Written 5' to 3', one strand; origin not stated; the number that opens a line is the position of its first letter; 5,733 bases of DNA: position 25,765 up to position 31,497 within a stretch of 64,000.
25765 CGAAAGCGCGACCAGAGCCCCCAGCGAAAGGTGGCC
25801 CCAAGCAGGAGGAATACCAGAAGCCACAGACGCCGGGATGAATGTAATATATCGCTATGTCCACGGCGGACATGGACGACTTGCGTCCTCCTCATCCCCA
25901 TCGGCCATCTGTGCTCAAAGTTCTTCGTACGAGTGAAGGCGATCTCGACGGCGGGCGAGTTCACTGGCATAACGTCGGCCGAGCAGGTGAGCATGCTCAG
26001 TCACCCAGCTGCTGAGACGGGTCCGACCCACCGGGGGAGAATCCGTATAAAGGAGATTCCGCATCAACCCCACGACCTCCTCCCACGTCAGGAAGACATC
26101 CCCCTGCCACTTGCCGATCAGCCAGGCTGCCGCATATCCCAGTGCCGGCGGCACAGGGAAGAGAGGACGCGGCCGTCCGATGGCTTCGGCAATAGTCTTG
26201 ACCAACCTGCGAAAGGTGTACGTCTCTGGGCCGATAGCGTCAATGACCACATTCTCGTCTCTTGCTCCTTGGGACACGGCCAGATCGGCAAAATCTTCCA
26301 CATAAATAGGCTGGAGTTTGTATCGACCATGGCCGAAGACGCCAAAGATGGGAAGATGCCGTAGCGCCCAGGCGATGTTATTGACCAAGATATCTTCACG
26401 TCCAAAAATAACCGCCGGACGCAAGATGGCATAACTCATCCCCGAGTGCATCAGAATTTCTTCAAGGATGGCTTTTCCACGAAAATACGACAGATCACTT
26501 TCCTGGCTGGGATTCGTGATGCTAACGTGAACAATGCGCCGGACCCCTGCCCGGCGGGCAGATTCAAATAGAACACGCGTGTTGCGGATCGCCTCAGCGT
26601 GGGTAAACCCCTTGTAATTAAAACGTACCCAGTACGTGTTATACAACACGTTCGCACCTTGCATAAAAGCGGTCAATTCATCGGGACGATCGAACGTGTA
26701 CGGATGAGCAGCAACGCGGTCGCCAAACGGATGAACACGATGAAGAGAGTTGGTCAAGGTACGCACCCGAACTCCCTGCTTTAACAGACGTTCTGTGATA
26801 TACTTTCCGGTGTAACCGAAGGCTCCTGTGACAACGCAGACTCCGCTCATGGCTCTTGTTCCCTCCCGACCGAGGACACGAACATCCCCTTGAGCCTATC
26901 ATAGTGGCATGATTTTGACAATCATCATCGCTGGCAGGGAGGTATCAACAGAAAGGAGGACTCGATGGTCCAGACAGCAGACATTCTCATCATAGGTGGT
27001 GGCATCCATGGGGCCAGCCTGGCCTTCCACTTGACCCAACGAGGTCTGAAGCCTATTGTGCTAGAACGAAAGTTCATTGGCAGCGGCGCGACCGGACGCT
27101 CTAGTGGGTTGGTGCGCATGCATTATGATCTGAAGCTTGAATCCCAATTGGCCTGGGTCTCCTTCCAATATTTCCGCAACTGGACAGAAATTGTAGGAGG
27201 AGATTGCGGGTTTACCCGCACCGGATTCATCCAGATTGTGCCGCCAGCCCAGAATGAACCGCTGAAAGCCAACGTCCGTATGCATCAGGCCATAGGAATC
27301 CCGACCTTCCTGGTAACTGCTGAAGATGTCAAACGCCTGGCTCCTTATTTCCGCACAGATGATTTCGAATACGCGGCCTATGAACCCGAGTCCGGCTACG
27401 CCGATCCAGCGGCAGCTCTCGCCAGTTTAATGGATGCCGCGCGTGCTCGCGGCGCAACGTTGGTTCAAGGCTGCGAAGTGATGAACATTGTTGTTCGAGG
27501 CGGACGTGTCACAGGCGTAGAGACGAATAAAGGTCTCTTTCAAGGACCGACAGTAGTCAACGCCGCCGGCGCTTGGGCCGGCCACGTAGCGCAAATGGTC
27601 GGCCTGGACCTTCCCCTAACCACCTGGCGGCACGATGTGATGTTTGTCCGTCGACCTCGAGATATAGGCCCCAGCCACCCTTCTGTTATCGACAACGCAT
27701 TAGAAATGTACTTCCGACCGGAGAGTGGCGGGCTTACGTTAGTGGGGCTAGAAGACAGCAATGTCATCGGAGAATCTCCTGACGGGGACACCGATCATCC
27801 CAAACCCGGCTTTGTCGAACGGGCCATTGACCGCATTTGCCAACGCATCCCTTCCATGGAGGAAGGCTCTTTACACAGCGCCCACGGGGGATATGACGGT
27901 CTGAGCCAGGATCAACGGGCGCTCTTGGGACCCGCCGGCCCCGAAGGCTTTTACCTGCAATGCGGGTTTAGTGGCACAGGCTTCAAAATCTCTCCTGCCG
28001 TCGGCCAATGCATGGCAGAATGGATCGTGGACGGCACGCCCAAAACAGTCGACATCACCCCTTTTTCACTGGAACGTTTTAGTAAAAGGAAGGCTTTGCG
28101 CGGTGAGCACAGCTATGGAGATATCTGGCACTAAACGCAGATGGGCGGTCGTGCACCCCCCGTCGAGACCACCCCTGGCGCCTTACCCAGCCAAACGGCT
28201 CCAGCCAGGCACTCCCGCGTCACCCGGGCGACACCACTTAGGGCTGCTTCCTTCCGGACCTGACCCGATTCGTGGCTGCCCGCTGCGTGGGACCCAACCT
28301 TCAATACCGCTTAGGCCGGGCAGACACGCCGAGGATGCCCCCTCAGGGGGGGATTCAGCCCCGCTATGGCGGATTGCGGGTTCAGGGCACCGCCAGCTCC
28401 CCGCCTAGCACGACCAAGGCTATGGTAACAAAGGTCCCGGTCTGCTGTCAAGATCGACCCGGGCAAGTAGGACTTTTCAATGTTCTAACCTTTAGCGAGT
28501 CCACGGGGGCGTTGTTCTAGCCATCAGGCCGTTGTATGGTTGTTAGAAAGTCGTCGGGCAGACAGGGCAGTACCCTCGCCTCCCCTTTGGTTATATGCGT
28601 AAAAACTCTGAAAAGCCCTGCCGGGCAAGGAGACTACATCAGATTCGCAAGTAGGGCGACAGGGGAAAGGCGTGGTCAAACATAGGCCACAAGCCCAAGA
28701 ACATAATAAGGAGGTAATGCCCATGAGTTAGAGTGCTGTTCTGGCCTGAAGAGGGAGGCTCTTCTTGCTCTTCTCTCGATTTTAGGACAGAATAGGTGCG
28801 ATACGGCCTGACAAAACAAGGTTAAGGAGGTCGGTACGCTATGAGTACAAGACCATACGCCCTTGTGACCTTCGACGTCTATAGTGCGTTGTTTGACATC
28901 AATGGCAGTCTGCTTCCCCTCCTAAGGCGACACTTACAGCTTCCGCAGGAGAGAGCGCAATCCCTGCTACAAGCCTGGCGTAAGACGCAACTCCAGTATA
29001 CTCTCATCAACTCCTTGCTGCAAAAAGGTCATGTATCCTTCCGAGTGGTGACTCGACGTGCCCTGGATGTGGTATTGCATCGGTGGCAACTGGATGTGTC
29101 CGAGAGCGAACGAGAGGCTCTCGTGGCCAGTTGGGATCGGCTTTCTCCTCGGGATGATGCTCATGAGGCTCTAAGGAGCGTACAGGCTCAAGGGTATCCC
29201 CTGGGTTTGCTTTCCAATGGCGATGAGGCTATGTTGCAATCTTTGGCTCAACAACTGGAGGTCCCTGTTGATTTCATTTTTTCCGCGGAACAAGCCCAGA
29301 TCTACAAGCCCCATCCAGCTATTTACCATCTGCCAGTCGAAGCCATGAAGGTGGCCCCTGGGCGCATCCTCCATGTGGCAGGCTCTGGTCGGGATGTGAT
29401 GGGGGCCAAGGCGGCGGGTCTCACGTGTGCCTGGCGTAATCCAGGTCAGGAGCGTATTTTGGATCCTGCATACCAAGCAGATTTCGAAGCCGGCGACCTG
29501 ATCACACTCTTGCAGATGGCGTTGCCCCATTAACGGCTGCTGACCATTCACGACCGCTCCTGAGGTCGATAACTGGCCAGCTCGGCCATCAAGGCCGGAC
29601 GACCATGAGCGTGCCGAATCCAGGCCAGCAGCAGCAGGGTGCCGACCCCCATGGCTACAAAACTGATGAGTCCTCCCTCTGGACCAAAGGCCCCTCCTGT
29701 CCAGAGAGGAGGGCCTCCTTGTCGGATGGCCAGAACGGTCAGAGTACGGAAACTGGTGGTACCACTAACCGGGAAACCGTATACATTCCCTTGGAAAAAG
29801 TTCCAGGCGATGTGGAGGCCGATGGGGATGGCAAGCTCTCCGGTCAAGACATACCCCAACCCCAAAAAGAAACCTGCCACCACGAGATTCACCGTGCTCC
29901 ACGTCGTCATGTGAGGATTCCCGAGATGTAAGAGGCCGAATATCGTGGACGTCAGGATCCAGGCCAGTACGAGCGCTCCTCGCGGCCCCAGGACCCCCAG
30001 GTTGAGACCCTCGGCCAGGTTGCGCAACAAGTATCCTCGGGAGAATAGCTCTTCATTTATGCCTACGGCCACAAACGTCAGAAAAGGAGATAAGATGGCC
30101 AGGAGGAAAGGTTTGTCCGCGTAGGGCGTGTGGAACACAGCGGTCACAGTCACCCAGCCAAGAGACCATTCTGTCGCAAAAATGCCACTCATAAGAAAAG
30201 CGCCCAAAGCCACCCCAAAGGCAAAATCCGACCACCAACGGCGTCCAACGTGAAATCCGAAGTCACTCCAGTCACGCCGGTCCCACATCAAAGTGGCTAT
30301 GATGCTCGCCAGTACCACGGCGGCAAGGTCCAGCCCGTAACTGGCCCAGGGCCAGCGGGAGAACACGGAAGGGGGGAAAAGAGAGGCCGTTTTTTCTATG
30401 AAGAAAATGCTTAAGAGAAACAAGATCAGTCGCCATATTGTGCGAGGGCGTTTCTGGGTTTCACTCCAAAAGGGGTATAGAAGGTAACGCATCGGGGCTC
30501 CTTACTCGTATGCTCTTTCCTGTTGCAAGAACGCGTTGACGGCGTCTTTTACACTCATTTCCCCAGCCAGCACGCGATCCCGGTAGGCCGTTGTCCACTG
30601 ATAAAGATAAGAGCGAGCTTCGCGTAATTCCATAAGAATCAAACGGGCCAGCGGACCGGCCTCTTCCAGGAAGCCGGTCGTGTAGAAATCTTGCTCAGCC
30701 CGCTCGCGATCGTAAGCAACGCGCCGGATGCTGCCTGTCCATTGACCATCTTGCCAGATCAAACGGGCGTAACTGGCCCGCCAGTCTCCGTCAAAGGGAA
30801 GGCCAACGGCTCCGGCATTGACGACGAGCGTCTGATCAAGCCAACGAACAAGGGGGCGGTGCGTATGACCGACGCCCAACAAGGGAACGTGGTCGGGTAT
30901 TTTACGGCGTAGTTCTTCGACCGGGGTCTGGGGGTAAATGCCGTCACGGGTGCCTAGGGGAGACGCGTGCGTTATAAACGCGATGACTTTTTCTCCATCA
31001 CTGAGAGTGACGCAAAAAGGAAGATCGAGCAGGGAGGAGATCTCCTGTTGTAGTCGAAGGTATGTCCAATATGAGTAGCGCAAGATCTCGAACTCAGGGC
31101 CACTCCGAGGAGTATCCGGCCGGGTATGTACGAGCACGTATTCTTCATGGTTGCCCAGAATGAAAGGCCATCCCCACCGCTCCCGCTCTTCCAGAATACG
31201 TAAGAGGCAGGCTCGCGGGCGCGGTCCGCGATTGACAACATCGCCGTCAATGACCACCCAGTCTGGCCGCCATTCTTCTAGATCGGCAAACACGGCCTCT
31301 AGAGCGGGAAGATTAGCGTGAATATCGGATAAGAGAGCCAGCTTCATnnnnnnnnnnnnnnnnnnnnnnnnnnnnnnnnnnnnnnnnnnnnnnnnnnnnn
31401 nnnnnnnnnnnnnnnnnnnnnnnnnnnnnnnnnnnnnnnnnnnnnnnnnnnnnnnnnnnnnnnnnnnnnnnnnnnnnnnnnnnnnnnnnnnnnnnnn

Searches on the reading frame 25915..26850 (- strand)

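Call 50: search_protein_families(library=pfam, proteins=[window:25915-26850:-], max_evalue=0.00001)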
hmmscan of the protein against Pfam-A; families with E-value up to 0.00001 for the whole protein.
window:25915-26850:- (311 aa): 2 families
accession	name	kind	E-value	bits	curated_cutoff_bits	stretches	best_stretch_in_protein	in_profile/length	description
PF13460.12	NAD_binding_10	-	7.8e-12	45.9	27.2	1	9-148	1-146/184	NAD(P)H-binding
PF01370.27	Epimerase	-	1e-11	45.1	20.9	1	6-192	2-222/240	NAD dependent epimerase/dehydratase family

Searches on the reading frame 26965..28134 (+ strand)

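Call 50: search_protein_families(library=pfam, proteins=[window:26965-28134:+], max_evalue=0.00001)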
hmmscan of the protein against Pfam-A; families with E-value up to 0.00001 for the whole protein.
window:26965-28134:+ (389 aa): 2 families
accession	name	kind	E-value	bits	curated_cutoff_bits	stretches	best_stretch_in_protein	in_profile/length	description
PF01266.30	DAO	-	5e-69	233.9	27.9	1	6-353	1-353/353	FAD dependent oxidoreductase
PF00890.30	FAD_binding_2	-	7.3e-08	32.5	20.4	0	6-54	1-49/414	FAD binding domain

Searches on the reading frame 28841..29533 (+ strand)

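Call 50: search_protein_families(library=pfam, proteins=[window:28841-29533:+], max_evalue=0.00001)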
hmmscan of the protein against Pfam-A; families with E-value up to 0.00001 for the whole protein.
window:28841-29533:+ (230 aa): 3 families
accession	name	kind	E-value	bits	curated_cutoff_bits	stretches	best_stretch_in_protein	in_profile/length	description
PF00702.32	Hydrolase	-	1.3e-18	68.5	26.4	1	9-193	4-191/191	haloacid dehalogenase-like hydrolase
PF13419.12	HAD_2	-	7.4e-13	49.4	23.8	1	99-198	76-177/178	Haloacid dehalogenase-like hydrolase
PF13344.12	Hydrolase_6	-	2.9e-06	27.7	27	0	102-193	14-99/101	Haloacid dehalogenase-like hydrolase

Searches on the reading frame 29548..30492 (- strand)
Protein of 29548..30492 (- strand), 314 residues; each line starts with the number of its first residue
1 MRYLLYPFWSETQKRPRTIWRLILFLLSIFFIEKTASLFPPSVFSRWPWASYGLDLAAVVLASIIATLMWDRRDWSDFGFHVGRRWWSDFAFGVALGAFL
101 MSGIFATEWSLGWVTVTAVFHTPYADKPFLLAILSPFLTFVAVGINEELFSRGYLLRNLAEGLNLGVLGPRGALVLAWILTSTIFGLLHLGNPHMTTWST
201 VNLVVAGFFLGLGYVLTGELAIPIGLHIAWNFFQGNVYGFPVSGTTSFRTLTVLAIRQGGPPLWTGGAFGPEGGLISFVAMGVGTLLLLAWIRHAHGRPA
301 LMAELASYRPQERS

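Call 50: search_protein_families(library=pfam, proteins=[window:29548-30492:-], max_evalue=0.00001)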
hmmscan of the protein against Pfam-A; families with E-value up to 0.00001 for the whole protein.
window:29548-30492:- (314 aa): 1 family
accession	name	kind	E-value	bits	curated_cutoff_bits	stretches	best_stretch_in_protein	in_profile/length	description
PF02517.21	Rce1-like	-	5.8e-17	62.2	22.4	1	133-233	5-93/93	Type II CAAX prenyl endopeptidase Rce1-like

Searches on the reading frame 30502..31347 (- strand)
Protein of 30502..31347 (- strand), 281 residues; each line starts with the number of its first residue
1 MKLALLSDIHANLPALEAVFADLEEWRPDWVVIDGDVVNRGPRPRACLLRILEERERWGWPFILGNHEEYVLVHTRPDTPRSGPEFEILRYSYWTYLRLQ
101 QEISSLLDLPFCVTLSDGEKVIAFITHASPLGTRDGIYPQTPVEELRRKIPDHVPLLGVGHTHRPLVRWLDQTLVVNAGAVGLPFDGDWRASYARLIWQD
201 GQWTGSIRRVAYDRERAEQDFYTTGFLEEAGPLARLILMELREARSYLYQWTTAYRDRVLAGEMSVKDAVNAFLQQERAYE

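Call 51: search_protein_families(library=pfam, proteins=[window:30502-31347:-], max_evalue=0.00001)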
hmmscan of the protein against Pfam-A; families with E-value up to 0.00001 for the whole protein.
window:30502-31347:- (281 aa): 2 families
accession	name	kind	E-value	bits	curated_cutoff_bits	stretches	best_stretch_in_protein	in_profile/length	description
PF12850.12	Metallophos_2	-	5.9e-16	59.3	27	1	1-196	1-149/154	Calcineurin-like phosphoesterase superfamily domain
PF00149.33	Metallophos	-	9.8e-14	52.7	21.5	1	1-164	1-190/191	Calcineurin-like phosphoesterase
